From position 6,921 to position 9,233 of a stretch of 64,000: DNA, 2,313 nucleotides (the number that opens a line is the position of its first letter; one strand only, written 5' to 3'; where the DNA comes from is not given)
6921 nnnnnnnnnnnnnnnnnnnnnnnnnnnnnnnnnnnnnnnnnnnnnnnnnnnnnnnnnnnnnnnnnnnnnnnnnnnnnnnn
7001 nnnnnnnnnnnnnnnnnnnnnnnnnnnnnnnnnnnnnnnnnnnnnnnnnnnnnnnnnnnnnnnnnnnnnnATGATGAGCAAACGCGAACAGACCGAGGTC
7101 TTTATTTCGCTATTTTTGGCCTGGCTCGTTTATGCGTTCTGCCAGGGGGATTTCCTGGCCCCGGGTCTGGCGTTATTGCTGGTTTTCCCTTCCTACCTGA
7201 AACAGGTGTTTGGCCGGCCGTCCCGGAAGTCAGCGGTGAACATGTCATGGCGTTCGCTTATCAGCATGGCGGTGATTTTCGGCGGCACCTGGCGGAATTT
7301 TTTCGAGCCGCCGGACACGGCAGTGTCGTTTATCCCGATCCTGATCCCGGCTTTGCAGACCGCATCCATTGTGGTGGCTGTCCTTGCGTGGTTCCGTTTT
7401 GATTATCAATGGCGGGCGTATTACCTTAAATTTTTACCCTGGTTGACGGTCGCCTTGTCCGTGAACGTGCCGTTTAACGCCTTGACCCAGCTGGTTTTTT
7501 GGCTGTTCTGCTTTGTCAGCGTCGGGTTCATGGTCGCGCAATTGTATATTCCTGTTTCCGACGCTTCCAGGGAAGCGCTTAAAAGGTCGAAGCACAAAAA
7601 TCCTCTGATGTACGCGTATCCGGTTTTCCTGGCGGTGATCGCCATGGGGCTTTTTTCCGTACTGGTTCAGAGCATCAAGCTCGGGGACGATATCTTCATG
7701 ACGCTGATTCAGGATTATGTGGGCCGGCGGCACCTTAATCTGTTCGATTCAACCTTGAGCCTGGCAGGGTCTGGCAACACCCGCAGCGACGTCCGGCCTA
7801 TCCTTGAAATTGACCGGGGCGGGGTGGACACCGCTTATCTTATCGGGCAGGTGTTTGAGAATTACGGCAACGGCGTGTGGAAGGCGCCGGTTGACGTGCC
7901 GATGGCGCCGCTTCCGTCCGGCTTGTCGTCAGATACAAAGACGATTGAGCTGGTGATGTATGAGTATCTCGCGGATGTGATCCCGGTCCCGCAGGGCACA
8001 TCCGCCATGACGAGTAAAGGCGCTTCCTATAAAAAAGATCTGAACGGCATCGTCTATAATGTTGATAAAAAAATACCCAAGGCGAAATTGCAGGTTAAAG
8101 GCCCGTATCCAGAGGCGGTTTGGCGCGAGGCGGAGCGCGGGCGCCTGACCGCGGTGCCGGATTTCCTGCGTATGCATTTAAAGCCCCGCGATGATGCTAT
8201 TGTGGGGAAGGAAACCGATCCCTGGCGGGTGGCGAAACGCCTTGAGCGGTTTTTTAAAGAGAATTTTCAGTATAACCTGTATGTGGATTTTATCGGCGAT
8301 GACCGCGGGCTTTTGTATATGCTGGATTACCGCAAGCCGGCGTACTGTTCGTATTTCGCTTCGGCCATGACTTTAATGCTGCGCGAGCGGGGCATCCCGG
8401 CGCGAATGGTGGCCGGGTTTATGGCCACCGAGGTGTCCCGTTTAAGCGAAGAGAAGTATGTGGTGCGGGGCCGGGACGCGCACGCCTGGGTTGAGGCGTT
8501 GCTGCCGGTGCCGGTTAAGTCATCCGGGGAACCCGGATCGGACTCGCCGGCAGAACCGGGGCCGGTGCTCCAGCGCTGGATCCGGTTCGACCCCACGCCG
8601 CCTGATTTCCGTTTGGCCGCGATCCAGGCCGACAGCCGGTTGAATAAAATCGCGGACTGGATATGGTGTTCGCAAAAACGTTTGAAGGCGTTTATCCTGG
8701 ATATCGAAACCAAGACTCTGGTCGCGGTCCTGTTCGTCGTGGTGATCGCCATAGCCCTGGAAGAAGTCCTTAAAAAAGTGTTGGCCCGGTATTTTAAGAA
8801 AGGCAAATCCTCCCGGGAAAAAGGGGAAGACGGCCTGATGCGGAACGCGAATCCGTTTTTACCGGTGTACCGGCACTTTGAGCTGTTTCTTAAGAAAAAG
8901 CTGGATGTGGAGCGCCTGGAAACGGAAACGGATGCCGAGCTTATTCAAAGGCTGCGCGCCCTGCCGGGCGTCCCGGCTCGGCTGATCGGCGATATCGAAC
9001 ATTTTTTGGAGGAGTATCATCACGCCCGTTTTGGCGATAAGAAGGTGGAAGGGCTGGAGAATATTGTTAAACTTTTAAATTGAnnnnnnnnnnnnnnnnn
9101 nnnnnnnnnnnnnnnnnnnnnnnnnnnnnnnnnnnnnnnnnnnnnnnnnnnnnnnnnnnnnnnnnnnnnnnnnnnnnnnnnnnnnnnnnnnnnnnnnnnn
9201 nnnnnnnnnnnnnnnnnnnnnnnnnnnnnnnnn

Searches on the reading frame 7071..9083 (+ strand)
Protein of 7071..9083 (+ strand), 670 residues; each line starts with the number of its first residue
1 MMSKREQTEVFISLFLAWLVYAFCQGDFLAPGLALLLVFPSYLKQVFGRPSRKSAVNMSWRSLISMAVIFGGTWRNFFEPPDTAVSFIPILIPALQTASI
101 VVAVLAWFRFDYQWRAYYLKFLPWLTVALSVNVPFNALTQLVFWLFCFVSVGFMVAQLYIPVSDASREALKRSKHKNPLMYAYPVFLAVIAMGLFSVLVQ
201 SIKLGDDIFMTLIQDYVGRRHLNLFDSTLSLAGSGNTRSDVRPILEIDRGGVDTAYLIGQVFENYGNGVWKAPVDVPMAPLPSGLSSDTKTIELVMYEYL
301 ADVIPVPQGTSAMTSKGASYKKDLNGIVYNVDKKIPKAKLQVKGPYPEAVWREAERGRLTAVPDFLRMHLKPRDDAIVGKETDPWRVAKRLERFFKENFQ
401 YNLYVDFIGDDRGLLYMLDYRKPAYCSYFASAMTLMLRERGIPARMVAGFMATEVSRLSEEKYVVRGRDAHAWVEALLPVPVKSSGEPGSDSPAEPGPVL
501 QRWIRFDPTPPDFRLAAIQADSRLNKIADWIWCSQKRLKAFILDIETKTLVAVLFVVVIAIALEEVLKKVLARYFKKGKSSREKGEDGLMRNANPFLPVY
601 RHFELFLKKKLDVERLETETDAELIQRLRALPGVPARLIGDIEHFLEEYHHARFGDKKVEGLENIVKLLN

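Call 71: search_protein_families(library=pfam, max_evalue=0.01, proteins=[window:7071-9083:+])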
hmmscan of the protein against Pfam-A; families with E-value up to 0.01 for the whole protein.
window:7071-9083:+ (670 aa): 4 families
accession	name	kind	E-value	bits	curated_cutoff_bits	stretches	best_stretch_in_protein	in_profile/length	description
PF01841.26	Transglut_core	-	3.8e-18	66.2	23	1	376-508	6-108/108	Transglutaminase-like superfamily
PF13559.11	DUF4129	-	0.00022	21.6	24.8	1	600-659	2-56/69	Domain of unknown function (DUF4129)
PF20214.3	DUF6574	-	0.0007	19.4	27.1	1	64-202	104-248/265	Family of unknown function (DUF6574)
PF13471.12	Transglut_core3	-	0.004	17.5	26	0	424-476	56-97/117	Transglutaminase-like superfamily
